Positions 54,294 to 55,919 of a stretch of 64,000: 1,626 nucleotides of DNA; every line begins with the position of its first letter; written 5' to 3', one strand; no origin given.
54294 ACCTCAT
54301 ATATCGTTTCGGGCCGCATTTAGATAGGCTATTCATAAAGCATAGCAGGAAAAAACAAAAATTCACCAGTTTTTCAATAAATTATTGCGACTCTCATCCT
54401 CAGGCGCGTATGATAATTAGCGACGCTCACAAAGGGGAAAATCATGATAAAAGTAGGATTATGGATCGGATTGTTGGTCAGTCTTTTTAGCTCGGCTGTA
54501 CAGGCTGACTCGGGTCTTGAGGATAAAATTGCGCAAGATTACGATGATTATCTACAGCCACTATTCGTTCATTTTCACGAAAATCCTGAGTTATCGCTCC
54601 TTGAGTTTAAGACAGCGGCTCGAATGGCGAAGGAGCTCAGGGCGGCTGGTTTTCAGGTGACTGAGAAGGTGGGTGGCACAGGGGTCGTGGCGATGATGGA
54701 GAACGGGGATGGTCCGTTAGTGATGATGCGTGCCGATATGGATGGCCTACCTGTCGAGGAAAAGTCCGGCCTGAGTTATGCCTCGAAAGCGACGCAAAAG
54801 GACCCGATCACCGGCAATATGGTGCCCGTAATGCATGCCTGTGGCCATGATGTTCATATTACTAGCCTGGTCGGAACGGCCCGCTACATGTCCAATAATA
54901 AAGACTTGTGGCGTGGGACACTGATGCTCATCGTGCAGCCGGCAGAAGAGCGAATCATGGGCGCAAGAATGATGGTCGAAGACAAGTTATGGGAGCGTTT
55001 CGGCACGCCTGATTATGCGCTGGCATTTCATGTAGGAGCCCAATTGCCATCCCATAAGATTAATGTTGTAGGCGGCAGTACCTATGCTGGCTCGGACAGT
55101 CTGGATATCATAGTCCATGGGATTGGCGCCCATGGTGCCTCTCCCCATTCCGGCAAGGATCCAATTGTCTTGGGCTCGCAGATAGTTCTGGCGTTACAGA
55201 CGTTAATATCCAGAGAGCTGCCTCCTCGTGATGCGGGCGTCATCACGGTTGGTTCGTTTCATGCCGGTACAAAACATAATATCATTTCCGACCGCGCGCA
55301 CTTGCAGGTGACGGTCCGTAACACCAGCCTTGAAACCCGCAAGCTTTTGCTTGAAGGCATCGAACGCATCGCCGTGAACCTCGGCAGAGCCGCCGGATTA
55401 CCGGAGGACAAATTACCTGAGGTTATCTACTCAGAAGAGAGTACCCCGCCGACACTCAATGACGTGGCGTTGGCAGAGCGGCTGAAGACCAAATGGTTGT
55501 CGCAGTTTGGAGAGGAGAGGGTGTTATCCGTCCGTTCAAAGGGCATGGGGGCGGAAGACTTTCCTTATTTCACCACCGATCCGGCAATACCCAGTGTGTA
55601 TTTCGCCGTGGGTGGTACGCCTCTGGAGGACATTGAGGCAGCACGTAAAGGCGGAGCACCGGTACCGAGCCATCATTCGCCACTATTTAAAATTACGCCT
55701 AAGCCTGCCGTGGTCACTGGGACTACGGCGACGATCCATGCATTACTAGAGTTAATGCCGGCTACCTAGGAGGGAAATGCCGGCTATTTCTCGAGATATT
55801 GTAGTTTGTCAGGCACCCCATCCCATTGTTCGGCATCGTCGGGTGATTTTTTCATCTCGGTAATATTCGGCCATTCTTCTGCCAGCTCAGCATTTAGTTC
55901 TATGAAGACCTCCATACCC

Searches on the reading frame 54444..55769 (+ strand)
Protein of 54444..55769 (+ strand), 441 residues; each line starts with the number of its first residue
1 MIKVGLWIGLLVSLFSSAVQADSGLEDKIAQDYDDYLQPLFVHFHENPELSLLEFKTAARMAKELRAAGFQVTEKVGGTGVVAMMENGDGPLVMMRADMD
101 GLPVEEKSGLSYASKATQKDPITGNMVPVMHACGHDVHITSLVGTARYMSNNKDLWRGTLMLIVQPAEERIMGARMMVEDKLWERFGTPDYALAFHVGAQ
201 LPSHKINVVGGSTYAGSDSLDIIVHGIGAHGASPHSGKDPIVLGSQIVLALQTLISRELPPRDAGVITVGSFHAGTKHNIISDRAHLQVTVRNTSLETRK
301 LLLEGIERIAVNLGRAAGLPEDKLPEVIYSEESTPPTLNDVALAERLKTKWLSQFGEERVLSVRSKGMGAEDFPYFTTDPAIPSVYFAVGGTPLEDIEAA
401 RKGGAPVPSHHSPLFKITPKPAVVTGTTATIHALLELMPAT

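Call 99: search_protein_families(library=pfam, proteins=[window:54444-55769:+], max_evalue=0.001)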
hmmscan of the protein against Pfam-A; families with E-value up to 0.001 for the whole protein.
window:54444-55769:+ (441 aa): 2 families
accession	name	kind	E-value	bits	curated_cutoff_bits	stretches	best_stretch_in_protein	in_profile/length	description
PF01546.33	Peptidase_M20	-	3.8e-25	89.4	24.6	1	94-390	1-175/206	Peptidase family M20/M25/M40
PF07687.19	M20_dimer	-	5.9e-11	42.7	21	1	216-311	5-100/107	Peptidase dimerisation domain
